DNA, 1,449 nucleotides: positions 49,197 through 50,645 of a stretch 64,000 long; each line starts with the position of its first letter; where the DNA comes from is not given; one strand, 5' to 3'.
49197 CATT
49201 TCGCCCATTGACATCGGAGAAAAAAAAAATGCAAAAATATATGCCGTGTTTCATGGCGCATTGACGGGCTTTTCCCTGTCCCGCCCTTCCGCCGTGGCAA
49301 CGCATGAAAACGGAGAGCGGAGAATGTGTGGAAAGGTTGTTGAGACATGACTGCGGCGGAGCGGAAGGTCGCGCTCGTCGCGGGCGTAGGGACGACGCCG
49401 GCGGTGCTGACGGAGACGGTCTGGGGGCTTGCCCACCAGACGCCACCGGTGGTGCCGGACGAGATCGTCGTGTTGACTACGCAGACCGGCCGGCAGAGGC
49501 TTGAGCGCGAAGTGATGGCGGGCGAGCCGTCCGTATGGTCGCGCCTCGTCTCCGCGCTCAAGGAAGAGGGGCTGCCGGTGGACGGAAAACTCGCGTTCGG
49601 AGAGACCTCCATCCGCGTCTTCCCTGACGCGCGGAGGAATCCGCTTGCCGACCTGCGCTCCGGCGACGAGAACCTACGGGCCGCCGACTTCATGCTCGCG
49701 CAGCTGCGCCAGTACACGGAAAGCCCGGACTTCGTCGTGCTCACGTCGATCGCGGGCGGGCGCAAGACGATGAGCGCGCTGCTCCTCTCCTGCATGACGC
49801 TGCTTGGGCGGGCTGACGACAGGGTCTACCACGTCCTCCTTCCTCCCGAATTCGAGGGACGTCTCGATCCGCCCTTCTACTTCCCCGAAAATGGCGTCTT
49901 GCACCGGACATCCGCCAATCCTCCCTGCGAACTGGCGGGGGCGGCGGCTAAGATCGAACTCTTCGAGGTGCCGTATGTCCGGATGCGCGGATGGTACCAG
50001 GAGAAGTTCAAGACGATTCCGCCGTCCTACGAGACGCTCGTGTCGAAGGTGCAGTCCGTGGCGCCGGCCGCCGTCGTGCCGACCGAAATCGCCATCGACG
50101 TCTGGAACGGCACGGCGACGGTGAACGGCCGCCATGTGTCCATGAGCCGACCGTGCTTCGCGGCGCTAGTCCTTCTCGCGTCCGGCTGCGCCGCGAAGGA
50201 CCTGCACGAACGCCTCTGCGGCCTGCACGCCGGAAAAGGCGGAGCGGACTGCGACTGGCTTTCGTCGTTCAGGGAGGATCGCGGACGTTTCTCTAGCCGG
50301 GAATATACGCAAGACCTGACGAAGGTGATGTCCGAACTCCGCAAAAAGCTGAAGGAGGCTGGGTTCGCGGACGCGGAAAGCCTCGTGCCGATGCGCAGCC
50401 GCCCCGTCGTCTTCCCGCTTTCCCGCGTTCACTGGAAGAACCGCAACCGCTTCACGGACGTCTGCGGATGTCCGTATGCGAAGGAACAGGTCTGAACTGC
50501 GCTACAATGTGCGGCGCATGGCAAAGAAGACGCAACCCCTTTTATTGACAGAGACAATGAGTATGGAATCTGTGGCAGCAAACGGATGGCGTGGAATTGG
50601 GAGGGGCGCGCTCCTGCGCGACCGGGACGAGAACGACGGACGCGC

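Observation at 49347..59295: Compact type III-B locus: 462-aa HD-less, Zn-finger-less Cas10, two CARF proteins, no cas6/cas1/cas2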

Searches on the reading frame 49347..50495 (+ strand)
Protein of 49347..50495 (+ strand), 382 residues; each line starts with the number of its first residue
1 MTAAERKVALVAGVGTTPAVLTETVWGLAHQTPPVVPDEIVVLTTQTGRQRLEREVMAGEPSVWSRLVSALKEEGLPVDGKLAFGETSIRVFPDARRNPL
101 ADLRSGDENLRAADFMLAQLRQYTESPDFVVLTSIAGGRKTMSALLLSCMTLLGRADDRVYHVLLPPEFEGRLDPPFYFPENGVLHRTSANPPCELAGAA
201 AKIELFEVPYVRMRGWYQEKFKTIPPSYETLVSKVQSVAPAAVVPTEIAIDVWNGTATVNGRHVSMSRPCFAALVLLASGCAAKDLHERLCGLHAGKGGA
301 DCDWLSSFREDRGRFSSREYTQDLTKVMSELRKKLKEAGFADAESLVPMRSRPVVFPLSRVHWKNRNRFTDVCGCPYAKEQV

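Call 6: search_protein_families(library=pfam, proteins=[window:49347-50495:+], max_evalue=0.01)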
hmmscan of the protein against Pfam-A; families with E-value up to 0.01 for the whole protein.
window:49347-50495:+ (382 aa): 1 family
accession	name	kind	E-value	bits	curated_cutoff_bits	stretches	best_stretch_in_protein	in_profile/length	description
PF09623.16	Cas_NE0113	-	5e-31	108.6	23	1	17-219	1-184/208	CRISPR-associated protein NE0113 (Cas_NE0113)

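Call 7: search_protein_families(library=ncbifam, proteins=[window:49347-50495:+], max_evalue=0.01)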
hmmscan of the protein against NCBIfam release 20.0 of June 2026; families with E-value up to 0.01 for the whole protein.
window:49347-50495:+ (382 aa): 2 families
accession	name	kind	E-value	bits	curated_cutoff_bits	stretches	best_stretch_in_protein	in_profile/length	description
TIGR02584.1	cas_NE0113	equivalog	2.2e-47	161.8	80.65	1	10-214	2-205/209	CRISPR-associated ring nuclease Csm6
TIGR03642.1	cas_csx14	hypoth_equivalog_domain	4.7e-07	30.1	90.35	1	15-163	1-123/124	CRISPR-associated protein Csx14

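Call 36: search_solved_structures(query=window:49347-50495:+, max_evalue=1, show_alignments=1)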
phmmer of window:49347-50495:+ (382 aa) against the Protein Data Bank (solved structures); distinct sequences matched with E-value up to 1: 4.
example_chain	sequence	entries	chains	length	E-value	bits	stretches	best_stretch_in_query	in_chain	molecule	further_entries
8z5u_0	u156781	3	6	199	0.28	13.3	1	57-95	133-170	Leucine-rich repeat protein | LRR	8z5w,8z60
8z3p_A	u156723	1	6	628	0.3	13.2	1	101-178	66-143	Adenosine deaminase domain-containing protein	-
8z3k_A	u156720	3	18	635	0.3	13.2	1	101-178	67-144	Adenosine deaminase domain-containing protein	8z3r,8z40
3tzq_B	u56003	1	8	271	0.91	11.6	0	238-278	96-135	Short-chain type dehydrogenase/reductase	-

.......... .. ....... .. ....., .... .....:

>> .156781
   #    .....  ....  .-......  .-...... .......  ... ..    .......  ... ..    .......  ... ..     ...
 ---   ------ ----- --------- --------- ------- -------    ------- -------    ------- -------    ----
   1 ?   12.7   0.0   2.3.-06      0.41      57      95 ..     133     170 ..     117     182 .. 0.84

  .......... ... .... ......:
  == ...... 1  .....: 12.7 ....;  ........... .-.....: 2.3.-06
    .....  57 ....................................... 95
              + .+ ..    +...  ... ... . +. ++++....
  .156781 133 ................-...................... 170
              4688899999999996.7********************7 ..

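Call 54: find_homologous_proteins(query=window:49347-50495:+)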
Query window:49347-50495:+ (382 aa): 913 proteins with E <= 0.001 among 8000 candidates; the best 120 are listed.
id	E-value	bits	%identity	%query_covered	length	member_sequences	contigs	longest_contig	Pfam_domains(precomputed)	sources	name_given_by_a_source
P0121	2.0e-257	871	100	100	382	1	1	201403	PF09623.17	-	-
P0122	3.3e-220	749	86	100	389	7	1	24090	PF09623.17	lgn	-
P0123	1.1e-210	717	83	100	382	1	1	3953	PF09623.17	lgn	-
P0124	6.8e-193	659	77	98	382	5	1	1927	PF09623.17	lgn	-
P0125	3.7e-184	630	74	97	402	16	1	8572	PF09623.17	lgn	-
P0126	1.0e-152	527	63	98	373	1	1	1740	PF09623.17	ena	-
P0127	1.3e-150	520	61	97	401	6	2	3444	PF09623.17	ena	-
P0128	1.6e-150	519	61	98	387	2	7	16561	PF09623.17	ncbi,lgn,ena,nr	ncbi:MAG: TIGR02584 family CRISPR-associated protein [Kiritimatiellae bacterium]|nr:TIGR02584 family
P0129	1.8e-150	519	61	97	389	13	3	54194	PF09623.17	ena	-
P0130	2.8e-150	519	61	99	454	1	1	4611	PF09623.17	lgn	-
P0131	3.4e-149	515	61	97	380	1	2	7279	PF09623.17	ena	-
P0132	3.4e-149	515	61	98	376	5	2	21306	PF09623.17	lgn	-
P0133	9.9e-149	513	61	97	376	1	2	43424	PF09623.17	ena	-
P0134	1.7e-148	513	62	97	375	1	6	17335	PF09623.17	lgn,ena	-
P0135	4.6e-148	511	61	97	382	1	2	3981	PF09623.17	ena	-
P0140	5.6e-147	508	59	97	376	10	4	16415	PF09623.17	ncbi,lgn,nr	ncbi:MAG: TIGR02584 family CRISPR-associated protein [Prevotella sp.]|nr:TIGR02584 family CRISPR-ass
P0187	3.2e-142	492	60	98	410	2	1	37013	PF09623.17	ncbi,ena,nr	ncbi:MAG: TIGR02584 family CRISPR-associated protein [Kiritimatiellae bacterium]|nr:TIGR02584 family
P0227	3.0e-139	482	59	95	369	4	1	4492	PF09623.17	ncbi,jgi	jgi:CRISPR-associated protein (TIGR02584 family)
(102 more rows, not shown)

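Call 66: predict_structure(alignment_id=A6)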
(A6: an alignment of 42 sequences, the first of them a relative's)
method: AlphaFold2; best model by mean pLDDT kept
length: 382 residues; sequences in the alignment: 42
mean_pLDDT: 79.8   pTM: 0.54
mean pLDDT of the five models: 79.8, 78.3, 77.4, 76.8, 75.3
residues with pLDDT >= 90: 158; 70-90: 143; 50-70: 27; < 50: 54
segments of 3 or more residues with pLDDT < 50: 151-154, 210-244, 378-382
pLDDT, mean of each block of 10 residues (from residue 1): 73 81 94 93 92 93 95 94 93 91 77 80 81 67 48 62 79 88 88 84 74 39 43 42 65 92 93 94 91 77 85 86 93 93 90 85 87 57 32
secondary structure, 60 per line:
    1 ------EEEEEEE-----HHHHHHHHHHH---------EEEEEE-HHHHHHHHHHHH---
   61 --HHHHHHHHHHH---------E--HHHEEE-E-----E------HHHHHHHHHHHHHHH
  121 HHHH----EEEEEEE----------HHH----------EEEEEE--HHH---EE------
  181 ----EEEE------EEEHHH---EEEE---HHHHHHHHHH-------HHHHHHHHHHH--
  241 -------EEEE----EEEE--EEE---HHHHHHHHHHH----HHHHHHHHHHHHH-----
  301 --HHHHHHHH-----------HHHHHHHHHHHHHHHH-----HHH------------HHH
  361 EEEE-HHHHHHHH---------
elements in order: E7-13 H19-29 E39-44 H46-57 H63-73 E89-91 H106-124 E129-135 E159-164 E185-188 E195-197 E204-207 H211-220 H228-238 E248-251 E256-259 E262-264 H268-278 H283-295 H303-310 H322-337 E361-364 H366-373

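Call 68: fold_search(model_id=the predicted structure, library=pdb)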
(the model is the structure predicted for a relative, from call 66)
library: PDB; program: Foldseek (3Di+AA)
matches with E <= 10: 959; with E <= 0.001: 0
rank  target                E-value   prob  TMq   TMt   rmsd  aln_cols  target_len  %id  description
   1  9c67_B                1.1e-03  0.97  0.30  0.22  19.4       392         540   14  cryoEM structure of CRISPR associated effector, CARF-Adenosine deaminase 1, Cad1, in apo form (released 2024-10-30)
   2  9c77_B                1.1e-03  0.99  0.32  0.21  19.1       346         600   16  cryoEM structure of CRISPR associated effector, CARF-Adenosine deaminase 1, Cad1, in cA4 bound form with ATP. (released 2024-10-30)
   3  6xl1_A                1.6e-03  0.94  0.23  0.23  21.4       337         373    9  crystal structure of cA4-activated Card1(D294N) (released 2020-12-30)
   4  8jbb_A                1.8e-03  0.93  0.25  0.21  16.6       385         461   13  Crystal Structure of the Csm6 from Thermus thermophilus HB8 in complex with A2>p (released 2023-12-13)
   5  8jbc_B                2.0e-03  0.91  0.24  0.21  16.9       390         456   12  Crystal Structure of the Csm6 K137A mutant from Thermus thermophilus HB8 in its apo form (released 2023-12-13)
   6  9c6c_B                2.3e-03  0.94  0.30  0.21  19.2       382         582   13  cryoEM structure of CRISPR associated effector, CARF-Adenosine deaminase 1, Cad1, in apo form with ATP (symmetric site (released 2024-10-30)
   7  9c6a_B                2.4e-03  1.00  0.26  0.54   4.9       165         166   19  The CRISPR associated adenosine deaminase Cad1-CARF in the apo form (released 2024-10-30)
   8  8jh1_B                4.0e-03  0.85  0.25  0.22  16.7       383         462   14  Crystal Structure of the Csm6 Y161A mutant from Thermus thermophilus HB8 in complex with cyclic-tetraadenylate (cA4) (released 2023-12-13)
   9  8jbc_A                4.3e-03  0.89  0.26  0.21  17.2       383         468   13  Crystal Structure of the Csm6 K137A mutant from Thermus thermophilus HB8 in its apo form (released 2023-12-13)
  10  9c6c_F                4.8e-03  0.87  0.31  0.22  19.9       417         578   14  cryoEM structure of CRISPR associated effector, CARF-Adenosine deaminase 1, Cad1, in apo form with ATP (symmetric site (released 2024-10-30)
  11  9mmw_A                6.0e-03  1.00  0.25  0.16   6.3       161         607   24  CRISPR-associated deaminase Cad1 in cA4 bound in hexamer form refined against the consensus map (released 2025-11-12)
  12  9mmw_B                8.0e-03  1.00  0.26  0.17   5.4       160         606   24  CRISPR-associated deaminase Cad1 in cA4 bound in hexamer form refined against the consensus map (released 2025-11-12)
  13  9ofb_A                9.5e-03  1.00  0.25  0.17   7.3       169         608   25  CryoEM structure of Cad1 bound with cA4 and ATP, symmetry expanded dimer refined against a composite map (released 2025-08-20)
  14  8t65_A                1.0e-02  0.98  0.21  0.44   6.7       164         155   11  cA4 bound Cam1 (released 2024-01-10)
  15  8t65_B                1.1e-02  0.98  0.21  0.45   7.4       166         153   10  cA4 bound Cam1 (released 2024-01-10)
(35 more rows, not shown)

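Call 79: search_protein_families(library=padloc, proteins=[window:49347-50495:+], max_evalue=0.001)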
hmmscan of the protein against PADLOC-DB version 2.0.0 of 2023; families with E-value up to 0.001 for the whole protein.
window:49347-50495:+ (382 aa): 14 families
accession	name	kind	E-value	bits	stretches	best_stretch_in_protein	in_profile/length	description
PDLC01904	CARF5--CARF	-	3.6e-56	189.4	1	9-312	4-283/351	-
PDLC01909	CARF5--CARF_TM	-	3e-53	179.7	1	2-344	2-319/340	-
PDLC01299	Csx1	-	1.7e-44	150.4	1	10-214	2-189/193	CAS-III; associated_signaling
PDLC01354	Csx1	-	2.4e-40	136.5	1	7-236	2-188/189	CAS-III; associated_signaling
PDLC01633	Csx1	-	2.4e-34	116.6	1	17-225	1-163/177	CAS-III; associated_signaling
PDLC01036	WYL/Csx1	-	2e-28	97.9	1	9-217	5-171/279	CARF+WYL C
PDLC01907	CARF5--CARF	-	7.7e-14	49.6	1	114-171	82-138/325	-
PDLC01851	CARF3--CARF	-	1.1e-09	36.1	1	8-164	3-138/279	-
PDLC01336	Csx1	-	8.8e-08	30.6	1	7-163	1-122/123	CAS-III; associated_signaling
PDLC01906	CARF5--CARF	-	9.8e-08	30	0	97-164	64-129/246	-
PDLC01855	CARF3--CARF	-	2.2e-06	25.6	1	6-170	3-151/288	-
PDLC01908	CARF5--CARF_ADA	-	2e-05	21.6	1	97-164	77-143/605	-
PDLC01980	CARF_m13--CARF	-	5.5e-05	21.2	0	8-47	2-39/168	-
PDLC01964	CARF_2OG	-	0.00028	18.2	1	13-116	8-114/353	-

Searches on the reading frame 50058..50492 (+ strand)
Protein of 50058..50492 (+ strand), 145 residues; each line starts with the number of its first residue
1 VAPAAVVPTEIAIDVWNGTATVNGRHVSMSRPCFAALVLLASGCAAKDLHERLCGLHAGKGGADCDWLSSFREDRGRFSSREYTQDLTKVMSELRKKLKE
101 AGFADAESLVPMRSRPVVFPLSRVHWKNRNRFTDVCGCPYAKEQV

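Call 71: search_solved_structures(query=A7, max_evalue=10, show_alignments=2)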
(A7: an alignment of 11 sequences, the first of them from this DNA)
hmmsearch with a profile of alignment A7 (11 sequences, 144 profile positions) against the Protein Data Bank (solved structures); distinct sequences matched with E-value up to 10: 20.
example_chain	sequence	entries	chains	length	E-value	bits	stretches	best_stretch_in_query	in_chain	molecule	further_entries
7e1d_B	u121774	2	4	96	0.04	17.3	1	6-44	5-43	DNA-binding response regulator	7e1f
7e92_A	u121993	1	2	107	0.046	17.1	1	6-44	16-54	DNA-binding response regulator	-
1p2f_A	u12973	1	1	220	0.11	15.8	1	9-57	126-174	Response Regulator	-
4nhj_A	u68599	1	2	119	0.12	15.7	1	6-44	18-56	DNA-binding transcriptional regulator RstA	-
7e1b_A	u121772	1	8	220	0.14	15.5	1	6-44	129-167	DNA-binding response regulator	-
6iju_A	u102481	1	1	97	0.15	15.4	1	9-54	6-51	DNA-binding response regulator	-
6kyx_A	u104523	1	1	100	0.15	15.4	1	9-54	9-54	DNA-binding response regulator ArlR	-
6is4_A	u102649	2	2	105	0.17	15.2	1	9-54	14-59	Response regulator ArlR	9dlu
5zqg_A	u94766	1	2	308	0.23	14.8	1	9-64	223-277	Non-structural protein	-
4zuh_A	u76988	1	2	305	0.23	14.8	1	9-64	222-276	PEDV 3C-Like protease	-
4xfq_A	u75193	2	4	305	0.23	14.8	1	9-64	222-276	PEDV main protease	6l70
9n9t_A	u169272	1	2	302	0.24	14.7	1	9-64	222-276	Nsp5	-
6w81_A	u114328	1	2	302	0.24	14.7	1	9-64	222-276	Peptidase C30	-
5hyo_A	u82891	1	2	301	0.24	14.7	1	9-64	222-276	PEDV 3CLpro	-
2mlk_A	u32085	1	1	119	0.35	14.2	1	6-44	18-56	RstA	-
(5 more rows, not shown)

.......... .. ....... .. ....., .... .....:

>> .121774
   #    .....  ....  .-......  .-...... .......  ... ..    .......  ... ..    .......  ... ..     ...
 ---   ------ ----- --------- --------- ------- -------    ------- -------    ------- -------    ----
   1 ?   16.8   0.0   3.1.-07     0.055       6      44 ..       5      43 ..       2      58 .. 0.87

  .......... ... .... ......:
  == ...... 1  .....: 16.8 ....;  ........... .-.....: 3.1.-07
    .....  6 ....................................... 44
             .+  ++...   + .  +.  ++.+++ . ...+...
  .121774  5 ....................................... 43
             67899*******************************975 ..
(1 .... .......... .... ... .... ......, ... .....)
